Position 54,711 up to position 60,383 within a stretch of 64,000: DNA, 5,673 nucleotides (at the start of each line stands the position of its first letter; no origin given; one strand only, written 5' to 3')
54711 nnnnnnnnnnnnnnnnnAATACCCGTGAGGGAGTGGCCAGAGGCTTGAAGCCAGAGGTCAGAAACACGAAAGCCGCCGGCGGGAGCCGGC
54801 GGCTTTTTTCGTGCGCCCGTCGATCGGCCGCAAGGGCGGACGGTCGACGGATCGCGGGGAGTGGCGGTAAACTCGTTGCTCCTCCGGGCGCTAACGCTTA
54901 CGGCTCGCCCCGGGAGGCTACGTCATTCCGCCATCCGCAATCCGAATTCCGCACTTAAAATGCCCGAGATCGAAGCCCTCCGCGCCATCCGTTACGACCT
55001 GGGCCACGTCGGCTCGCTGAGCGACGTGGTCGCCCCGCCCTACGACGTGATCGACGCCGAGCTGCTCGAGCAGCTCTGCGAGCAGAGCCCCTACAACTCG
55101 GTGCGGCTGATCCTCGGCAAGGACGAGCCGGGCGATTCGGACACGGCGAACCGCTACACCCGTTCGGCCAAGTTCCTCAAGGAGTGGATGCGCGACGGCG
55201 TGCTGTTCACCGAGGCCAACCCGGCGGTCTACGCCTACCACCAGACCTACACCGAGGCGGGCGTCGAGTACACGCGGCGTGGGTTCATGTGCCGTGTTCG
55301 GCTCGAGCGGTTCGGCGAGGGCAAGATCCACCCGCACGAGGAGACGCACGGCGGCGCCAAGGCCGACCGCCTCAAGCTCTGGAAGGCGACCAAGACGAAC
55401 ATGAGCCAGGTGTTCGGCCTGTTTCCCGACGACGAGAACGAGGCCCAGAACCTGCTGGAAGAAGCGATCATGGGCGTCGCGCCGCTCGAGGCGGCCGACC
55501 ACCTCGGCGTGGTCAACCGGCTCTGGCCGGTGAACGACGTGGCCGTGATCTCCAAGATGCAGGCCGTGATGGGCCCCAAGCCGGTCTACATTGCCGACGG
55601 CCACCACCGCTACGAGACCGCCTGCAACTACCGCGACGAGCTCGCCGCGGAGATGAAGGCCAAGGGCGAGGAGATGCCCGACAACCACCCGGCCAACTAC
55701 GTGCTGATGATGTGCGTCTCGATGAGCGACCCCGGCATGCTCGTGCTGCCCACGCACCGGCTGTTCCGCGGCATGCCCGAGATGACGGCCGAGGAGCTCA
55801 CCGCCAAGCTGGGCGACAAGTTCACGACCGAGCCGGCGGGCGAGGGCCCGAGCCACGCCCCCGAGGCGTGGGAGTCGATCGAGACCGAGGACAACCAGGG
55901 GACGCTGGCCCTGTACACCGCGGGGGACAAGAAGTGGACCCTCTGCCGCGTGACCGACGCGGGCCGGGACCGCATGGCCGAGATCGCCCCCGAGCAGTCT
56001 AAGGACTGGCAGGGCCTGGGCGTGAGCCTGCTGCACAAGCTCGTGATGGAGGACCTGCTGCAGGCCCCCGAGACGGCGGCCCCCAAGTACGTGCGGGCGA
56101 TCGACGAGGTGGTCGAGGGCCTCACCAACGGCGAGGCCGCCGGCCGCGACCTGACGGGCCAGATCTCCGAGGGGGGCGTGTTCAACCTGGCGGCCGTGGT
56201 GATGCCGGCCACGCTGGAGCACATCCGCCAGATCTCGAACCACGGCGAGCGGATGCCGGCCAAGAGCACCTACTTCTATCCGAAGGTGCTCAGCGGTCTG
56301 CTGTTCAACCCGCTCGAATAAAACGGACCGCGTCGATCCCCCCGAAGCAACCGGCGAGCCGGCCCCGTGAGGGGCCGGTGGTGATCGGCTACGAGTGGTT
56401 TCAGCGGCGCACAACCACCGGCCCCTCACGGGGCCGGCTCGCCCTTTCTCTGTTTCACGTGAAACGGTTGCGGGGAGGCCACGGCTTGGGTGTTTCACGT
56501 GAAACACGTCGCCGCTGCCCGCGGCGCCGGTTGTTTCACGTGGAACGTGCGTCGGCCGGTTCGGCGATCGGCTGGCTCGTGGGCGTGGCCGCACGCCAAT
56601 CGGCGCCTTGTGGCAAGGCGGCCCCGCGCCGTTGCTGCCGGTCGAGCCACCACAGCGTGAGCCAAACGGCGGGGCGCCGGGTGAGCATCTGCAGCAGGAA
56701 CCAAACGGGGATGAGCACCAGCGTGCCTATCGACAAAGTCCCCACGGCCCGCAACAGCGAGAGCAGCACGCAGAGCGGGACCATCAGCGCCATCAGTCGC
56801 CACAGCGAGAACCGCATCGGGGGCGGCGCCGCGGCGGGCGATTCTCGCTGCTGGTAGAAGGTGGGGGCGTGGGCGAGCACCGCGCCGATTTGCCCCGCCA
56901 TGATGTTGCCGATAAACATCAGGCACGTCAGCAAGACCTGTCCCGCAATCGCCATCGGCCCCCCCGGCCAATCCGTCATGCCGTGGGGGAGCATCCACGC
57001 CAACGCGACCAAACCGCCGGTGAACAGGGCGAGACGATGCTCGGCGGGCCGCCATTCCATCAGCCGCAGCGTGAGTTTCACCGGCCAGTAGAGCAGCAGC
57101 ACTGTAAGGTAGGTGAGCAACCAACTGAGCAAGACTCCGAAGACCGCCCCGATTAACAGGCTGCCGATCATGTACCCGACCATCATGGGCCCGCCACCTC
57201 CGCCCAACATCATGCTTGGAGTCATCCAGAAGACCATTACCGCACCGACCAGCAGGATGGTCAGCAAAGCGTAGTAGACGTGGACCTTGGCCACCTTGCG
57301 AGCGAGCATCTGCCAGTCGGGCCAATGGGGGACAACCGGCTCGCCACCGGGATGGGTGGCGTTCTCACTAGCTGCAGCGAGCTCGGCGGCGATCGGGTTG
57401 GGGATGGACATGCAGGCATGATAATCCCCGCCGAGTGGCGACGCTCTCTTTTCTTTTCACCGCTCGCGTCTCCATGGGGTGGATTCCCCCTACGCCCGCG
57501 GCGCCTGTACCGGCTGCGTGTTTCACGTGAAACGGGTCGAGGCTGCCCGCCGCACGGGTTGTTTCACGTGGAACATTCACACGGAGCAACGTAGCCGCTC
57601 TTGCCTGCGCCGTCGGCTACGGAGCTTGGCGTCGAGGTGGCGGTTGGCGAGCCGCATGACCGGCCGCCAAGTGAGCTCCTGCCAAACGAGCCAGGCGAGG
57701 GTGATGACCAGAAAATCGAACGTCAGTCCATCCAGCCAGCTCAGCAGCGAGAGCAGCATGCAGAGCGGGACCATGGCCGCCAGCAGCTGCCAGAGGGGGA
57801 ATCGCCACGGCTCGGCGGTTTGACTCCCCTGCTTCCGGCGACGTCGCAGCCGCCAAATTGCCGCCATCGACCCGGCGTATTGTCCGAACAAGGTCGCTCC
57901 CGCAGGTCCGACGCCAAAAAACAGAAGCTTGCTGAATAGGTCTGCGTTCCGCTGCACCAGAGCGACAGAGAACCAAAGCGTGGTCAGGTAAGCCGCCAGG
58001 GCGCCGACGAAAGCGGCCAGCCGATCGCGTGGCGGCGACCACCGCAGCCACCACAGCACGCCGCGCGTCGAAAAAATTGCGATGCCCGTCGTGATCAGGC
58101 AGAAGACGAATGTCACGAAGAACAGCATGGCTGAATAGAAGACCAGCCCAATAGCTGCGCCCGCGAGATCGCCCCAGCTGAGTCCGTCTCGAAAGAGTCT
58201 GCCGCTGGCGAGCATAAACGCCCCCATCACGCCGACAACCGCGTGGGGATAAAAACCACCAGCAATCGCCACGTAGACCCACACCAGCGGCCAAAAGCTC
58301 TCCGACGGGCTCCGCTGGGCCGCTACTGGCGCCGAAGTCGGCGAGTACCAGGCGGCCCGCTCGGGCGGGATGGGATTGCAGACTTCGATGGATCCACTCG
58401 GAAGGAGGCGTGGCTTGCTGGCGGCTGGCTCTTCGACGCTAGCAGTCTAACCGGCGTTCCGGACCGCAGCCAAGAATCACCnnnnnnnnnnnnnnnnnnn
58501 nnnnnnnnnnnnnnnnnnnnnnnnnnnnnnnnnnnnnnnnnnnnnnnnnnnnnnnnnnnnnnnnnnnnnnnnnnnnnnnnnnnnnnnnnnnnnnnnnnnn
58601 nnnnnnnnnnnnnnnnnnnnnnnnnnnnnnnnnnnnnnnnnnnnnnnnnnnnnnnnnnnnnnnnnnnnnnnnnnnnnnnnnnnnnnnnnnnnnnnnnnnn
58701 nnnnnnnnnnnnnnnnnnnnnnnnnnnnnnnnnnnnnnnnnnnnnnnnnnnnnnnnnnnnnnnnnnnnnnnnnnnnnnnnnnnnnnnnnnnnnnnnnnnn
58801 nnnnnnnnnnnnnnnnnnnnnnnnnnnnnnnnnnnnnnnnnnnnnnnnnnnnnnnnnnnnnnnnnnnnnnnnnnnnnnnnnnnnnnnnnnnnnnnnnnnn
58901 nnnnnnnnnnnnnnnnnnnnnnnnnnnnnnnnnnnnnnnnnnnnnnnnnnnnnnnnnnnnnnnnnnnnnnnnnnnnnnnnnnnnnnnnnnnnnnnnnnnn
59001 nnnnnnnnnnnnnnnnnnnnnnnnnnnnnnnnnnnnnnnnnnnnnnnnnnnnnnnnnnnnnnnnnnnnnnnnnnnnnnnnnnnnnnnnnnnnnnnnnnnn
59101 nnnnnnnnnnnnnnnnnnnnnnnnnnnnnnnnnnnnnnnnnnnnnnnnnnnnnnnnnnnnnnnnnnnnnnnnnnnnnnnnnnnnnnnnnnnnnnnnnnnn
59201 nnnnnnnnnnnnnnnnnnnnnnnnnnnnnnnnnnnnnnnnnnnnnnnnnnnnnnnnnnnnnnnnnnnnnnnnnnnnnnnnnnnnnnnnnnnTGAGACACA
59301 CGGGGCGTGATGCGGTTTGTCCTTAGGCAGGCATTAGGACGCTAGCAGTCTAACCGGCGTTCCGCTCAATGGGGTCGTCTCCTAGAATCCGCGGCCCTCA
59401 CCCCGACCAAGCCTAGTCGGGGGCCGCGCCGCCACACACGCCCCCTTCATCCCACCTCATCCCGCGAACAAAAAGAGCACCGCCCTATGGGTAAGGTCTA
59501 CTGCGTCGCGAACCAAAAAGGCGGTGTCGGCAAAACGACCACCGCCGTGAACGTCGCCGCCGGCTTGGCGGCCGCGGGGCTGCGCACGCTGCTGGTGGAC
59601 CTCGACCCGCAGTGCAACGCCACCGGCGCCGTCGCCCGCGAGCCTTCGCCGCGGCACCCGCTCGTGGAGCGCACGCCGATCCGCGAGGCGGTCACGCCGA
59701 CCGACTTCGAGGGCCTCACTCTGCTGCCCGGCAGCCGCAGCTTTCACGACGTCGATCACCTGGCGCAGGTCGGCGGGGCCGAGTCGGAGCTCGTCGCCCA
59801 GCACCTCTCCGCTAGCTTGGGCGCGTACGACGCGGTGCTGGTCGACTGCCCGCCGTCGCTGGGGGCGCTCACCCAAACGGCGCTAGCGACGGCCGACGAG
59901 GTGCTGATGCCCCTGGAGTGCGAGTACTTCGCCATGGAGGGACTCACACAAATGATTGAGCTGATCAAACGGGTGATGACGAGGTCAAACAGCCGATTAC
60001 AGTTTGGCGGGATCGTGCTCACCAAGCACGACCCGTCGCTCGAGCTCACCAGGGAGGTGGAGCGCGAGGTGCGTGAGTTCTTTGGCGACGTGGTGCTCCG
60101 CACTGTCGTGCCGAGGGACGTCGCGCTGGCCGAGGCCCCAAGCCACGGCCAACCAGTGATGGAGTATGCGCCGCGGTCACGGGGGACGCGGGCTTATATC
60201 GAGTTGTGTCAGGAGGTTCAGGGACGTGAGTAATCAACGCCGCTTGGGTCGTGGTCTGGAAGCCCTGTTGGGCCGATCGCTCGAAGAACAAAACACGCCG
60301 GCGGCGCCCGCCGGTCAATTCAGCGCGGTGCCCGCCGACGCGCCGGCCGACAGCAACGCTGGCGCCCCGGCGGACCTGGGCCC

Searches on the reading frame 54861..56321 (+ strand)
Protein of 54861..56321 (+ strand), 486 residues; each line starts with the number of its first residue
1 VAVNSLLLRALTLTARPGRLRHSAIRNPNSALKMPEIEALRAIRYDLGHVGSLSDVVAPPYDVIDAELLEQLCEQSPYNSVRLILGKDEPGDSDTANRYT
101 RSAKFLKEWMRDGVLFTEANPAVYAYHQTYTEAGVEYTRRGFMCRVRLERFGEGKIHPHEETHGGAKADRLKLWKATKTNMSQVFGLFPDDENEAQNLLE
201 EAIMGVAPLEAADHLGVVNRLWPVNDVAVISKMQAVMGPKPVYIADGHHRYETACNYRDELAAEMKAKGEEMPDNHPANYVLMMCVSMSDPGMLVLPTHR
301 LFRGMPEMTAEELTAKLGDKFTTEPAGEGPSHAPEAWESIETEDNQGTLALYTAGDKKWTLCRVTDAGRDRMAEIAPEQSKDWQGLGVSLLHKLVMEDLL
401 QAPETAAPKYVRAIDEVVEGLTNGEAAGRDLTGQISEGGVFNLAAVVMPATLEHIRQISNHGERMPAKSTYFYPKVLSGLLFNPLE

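Call 7: search_protein_families(library=pfam, proteins=[window:54861-56321:+], max_evalue=0.01)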
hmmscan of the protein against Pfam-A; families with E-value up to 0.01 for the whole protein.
window:54861-56321:+ (486 aa): 1 family
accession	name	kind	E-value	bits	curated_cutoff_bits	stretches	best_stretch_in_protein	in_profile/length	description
PF06245.16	DUF1015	-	9e-87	291.5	25.8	1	37-366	1-310/325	Protein of unknown function (DUF1015)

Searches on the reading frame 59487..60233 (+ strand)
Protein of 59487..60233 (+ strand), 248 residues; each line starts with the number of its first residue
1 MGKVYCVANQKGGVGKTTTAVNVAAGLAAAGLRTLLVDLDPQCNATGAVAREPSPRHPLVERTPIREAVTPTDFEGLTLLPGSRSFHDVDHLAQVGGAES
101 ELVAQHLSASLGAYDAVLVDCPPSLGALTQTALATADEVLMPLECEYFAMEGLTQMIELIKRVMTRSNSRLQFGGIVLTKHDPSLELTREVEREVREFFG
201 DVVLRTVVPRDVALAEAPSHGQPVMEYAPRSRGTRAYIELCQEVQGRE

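Call 7: search_protein_families(library=pfam, proteins=[window:59487-60233:+], max_evalue=0.01)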
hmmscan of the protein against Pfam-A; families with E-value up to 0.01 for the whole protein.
window:59487-60233:+ (248 aa): 7 families
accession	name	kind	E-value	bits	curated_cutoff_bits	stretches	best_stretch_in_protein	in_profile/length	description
PF13614.12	AAA_31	-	3.9e-46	157.7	27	1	3-172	2-176/177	AAA domain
PF01656.29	CbiA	-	5.3e-27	94.7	25.4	1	6-224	2-125/125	CobQ/CobB/MinD/ParA nucleotide binding domain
PF06564.18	CBP_BcsQ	-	1.5e-13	51.2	21.3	1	6-238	5-227/234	Cellulose biosynthesis protein BcsQ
PF09140.17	MipZ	-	1.8e-11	44.3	20.7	1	5-151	3-137/262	ATPase MipZ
PF10609.15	ParA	-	6.9e-10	39.2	27.1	1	3-242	4-243/246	NUBPL iron-transfer P-loop NTPase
PF00142.24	Fer4_NifH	-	7.9e-10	39.1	25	1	11-47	8-44/271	4Fe-4S iron sulfur cluster binding proteins, NifH/frxC family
PF02374.21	ArsA_ATPase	-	1.5e-06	28.1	24.3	1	11-44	9-42/305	Anion-transporting ATPase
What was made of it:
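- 59487..60233 (+): parA, a Walker-type partition ATPase. Call 7: AAA_31 (3.9e-46), CbiA, MipZ and ParA Pfam families.
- On Chromosomal ParABS / parS centromere: Call 7 (ParA at 59487-60233, overlapping the parB start by 8 nt).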

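Call 49: search_protein_families(library=ncbifam, proteins=[window:59487-60233:+], max_evalue=0.001)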
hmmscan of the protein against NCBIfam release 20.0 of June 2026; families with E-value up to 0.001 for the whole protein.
window:59487-60233:+ (248 aa): 25 families
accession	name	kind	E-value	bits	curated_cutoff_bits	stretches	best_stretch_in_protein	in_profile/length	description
NF041546.1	ParA_partition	equivalog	2.6e-32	112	180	2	92-241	55-201/203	ParA family partition ATPase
TIGR03453.1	partition_RepA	equivalog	4.6e-27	94.8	348.45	1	4-228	106-354/387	plasmid partitioning protein RepA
TIGR03371.1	cellulose_yhjQ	equivalog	8.3e-22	77.9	157.85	1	7-240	6-237/246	cellulose biosynthesis protein BcsQ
TIGR01969.1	minD_arch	subfamily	1.4e-21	76.8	201.75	1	4-246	2-232/251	cell division ATPase MinD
NF010443.0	PRK13869.1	subfamily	1.6e-20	73.3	446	1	4-227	123-370/405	plasmid-partitioning protein RepA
NF041283.1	PrgP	equivalog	2.2e-15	56.8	400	1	1-210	1-224/297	ParA superfamily DNA segregation protein PrgP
TIGR01968.1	minD_bact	equivalog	2.7e-15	56.4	212.9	2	3-40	2-39/261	septum site-determining protein MinD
TIGR01287.1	nifH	equivalog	1.3e-12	47.6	394.35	2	10-49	7-46/275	nitrogenase iron protein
NF010259.0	PRK13705.1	equivalog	1.3e-12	47.4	725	1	4-211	108-335/388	plasmid-partitioning protein SopA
NF009701.0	PRK13230.1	subfamily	4.4e-12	45.6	350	2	10-49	8-47/291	nitrogenase reductase-like protein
TIGR01007.1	eps_fam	subfamily_domain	6.1e-11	42.2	108.05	1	3-184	18-193/204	polysaccharide biosynthesis tyrosine autokinase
NF033200.1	F430_CfbC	exception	1.3e-10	41.1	402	1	10-48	7-45/260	Ni-sirohydrochlorin a,c-diamide reductive cyclase ATP-dependent reductase subunit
NF008079.0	PRK10818.1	equivalog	5.6e-08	32.4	508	1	1-40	1-40/270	septum site-determining protein MinD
TIGR03815.1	CpaE_hom_Actino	equivalog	2e-07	30.5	154.45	1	2-161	111-270/340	septum site-determining protein Ssd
NF053622.1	ATPseBagAMYCTU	equivalog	3e-07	30.2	400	1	9-40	13-44/325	ATPase BagA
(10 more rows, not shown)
